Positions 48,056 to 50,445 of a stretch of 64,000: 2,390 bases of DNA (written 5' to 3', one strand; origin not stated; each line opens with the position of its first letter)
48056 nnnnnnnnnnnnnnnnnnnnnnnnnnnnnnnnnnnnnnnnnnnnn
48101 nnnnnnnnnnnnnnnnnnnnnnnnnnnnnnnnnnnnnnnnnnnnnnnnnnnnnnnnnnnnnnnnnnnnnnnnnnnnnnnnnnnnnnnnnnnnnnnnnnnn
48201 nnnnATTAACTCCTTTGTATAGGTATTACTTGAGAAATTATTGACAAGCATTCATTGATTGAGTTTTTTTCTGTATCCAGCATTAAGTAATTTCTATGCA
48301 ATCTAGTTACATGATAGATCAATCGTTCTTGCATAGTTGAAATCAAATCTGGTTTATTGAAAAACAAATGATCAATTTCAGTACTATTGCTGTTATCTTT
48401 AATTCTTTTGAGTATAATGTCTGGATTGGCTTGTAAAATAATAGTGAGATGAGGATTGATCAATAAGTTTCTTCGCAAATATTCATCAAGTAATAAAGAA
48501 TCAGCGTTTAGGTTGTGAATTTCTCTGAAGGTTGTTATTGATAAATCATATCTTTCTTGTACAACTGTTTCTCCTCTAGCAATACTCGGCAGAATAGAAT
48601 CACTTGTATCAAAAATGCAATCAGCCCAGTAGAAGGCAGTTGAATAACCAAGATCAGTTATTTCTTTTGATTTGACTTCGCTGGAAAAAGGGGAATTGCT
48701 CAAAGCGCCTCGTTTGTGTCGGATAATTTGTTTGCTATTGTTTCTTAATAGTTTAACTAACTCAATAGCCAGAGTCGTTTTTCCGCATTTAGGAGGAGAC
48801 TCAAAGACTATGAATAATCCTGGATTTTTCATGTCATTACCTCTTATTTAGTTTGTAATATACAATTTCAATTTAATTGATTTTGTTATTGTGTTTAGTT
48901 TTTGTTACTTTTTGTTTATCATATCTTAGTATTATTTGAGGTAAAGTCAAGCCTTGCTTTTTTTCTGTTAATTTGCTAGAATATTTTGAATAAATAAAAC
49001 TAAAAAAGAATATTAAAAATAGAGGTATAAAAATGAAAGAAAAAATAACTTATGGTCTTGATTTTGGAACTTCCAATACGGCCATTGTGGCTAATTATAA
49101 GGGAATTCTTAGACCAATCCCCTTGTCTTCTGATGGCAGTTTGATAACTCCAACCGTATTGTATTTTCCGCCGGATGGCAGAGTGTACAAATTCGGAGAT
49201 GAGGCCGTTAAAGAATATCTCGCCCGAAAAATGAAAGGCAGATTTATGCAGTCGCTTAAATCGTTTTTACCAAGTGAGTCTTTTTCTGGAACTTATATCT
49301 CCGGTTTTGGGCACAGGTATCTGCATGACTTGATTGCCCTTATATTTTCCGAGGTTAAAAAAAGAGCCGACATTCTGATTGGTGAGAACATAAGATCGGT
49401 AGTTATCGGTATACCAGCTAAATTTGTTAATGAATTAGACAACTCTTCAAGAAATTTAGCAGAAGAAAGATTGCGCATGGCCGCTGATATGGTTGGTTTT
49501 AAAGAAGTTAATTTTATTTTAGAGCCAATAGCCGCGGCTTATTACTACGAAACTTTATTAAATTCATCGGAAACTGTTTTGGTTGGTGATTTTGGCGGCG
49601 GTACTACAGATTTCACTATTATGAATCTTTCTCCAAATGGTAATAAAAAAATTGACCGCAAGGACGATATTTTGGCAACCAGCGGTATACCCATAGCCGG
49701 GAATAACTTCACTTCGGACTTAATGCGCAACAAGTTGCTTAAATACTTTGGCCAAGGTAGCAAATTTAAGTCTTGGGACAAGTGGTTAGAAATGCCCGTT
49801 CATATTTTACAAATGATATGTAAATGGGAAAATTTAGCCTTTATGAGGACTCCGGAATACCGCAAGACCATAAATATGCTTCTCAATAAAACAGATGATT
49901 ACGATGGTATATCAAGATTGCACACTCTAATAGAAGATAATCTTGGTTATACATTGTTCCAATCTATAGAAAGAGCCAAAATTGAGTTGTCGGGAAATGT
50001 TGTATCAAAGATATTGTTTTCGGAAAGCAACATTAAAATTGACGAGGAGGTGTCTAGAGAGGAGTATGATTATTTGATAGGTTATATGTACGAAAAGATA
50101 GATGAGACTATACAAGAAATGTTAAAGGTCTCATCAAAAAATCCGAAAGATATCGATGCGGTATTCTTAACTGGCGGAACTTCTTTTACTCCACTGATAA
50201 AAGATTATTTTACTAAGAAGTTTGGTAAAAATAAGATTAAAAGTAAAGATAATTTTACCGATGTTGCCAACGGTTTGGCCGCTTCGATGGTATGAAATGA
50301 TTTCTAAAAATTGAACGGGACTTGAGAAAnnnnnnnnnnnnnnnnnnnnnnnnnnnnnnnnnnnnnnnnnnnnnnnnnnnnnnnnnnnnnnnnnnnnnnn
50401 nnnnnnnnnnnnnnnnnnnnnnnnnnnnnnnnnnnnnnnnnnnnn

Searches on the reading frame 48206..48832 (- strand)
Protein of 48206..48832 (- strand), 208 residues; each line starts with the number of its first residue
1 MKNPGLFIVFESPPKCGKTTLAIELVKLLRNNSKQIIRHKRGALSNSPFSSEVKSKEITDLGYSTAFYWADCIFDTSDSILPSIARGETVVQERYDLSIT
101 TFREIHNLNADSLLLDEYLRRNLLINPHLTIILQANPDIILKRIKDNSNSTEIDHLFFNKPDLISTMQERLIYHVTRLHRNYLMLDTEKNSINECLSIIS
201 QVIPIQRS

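Call 6: search_protein_families(library=pfam, proteins=[window:48206-48832:-], max_evalue=0.01)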
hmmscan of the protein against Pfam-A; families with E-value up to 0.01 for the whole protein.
window:48206-48832:- (208 aa): 2 families
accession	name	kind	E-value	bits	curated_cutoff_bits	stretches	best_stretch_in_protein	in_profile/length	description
PF02223.23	Thymidylate_kin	-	1e-11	45.3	27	1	15-194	6-180/185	Thymidylate kinase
PF13238.12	AAA_18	-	4e-06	27.7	29.4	1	10-150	3-114/128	AAA domain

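Call 7: search_protein_families(library=ncbifam, proteins=[window:48206-48832:-], max_evalue=0.01)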
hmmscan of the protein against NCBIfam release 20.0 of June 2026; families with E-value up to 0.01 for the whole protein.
window:48206-48832:- (208 aa): 1 family
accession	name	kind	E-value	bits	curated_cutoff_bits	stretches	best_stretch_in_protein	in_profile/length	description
TIGR00041.1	DTMP_kinase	equivalog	1.3e-14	54.4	83.25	1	5-194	4-191/196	dTMP kinase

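Call 8: search_protein_families(library=padloc, proteins=[window:48206-48832:-], max_evalue=0.01)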
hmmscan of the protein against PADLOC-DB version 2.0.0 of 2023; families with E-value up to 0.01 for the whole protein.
window:48206-48832:- (208 aa): 2 families
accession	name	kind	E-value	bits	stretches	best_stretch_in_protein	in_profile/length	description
PDLC04690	PDC-M51B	-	8.8e-08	30.1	1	7-155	4-140/191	-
PDLC02911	VakA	-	0.0007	18.2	1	7-151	4-116/163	-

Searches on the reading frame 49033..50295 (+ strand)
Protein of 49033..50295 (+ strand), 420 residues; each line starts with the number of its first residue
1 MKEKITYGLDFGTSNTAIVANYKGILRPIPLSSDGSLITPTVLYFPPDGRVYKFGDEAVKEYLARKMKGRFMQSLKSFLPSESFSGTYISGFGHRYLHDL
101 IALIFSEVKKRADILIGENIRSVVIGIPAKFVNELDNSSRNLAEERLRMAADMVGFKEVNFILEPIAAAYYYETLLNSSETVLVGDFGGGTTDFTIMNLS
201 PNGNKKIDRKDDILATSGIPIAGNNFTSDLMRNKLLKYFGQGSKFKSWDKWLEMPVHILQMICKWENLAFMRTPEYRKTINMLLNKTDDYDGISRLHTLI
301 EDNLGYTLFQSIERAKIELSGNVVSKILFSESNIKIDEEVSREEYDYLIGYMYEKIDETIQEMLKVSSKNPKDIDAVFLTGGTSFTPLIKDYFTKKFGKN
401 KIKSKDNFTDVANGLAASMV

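Call 6: search_protein_families(library=pfam, proteins=[window:49033-50295:+], max_evalue=0.01)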
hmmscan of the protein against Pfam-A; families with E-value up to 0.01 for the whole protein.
window:49033-50295:+ (420 aa): 3 families
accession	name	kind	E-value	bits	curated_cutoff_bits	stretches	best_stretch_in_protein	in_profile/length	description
PF00012.26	HSP70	-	3.6e-22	78.8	20.6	2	308-416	256-369/599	Hsp70 protein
PF06723.19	MreB_Mbl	-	4.2e-08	32.8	27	1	7-200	4-165/327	MreB/Mbl protein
PF14450.12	FtsA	-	0.0072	17.1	31.8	0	186-232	4-39/127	Cell division protein FtsA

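Call 7: search_protein_families(library=ncbifam, proteins=[window:49033-50295:+], max_evalue=0.01)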
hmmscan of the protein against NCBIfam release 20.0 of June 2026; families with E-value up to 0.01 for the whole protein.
window:49033-50295:+ (420 aa): 15 families
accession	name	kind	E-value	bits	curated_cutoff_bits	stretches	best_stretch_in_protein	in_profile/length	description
NF008673.0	PRK11678.1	equivalog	2.5e-62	211.2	331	1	53-416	87-442/450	molecular chaperone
TIGR02350.1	prok_dnaK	equivalog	4.4e-24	84.8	822.55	2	91-226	100-223/596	molecular chaperone DnaK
NF001413.0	PRK00290.1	equivalog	1.6e-22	79.6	648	2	93-228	105-226/625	molecular chaperone DnaK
NF002399.0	PRK01433.1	equivalog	4.7e-21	75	743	2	3-200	18-213/595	Fe-S protein assembly chaperone HscA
NF009946.0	PRK13410.1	equivalog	4.3e-20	71.5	1019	2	99-202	114-208/669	molecular chaperone DnaK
TIGR01991.1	HscA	equivalog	3.3e-19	68.8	708.55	2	102-200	112-202/600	Fe-S protein assembly chaperone HscA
NF003520.0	PRK05183.1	subfamily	4e-19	68.5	620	2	102-200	132-222/621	Fe-S protein assembly chaperone HscA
NF009947.0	PRK13411.1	equivalog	3.4e-15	55.1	1002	2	99-200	112-206/662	molecular chaperone DnaK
NF010539.0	PRK13927.1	subfamily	7.3e-08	31.7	293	1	7-200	9-171/339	rod shape-determining protein MreB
TIGR00904.1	mreB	subfamily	3.2e-07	29.7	365.75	1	8-200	6-170/334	MreB/Mrl family cell shape determining protein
TIGR02529.1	EutJ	subfamily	5.7e-06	26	152.1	0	335-408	162-229/239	ethanolamine utilization protein EutJ family protein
NF011660.0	PRK15080.1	equivalog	1.7e-05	24.2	182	0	335-407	195-261/277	ethanolamine utilization protein EutJ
TIGR01174.1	ftsA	equivalog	1.8e-05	24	175.85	0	147-231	163-236/371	cell division protein FtsA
NF010540.1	PRK13929.1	exception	5.7e-05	22.4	515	1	142-199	112-169/334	rod-share determining protein MreBH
NF040964.1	MamK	subfamily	0.00029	20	400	1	7-198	3-162/335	MamK family actin-like protein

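Call 8: search_protein_families(library=padloc, proteins=[window:49033-50295:+], max_evalue=0.01)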
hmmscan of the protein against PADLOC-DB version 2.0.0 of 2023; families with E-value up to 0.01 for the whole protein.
window:49033-50295:+ (420 aa): 1 family
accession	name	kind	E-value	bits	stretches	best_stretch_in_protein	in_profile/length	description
PDLC04731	PDC-M61B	-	0.0014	15.4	0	162-228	329-397/588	-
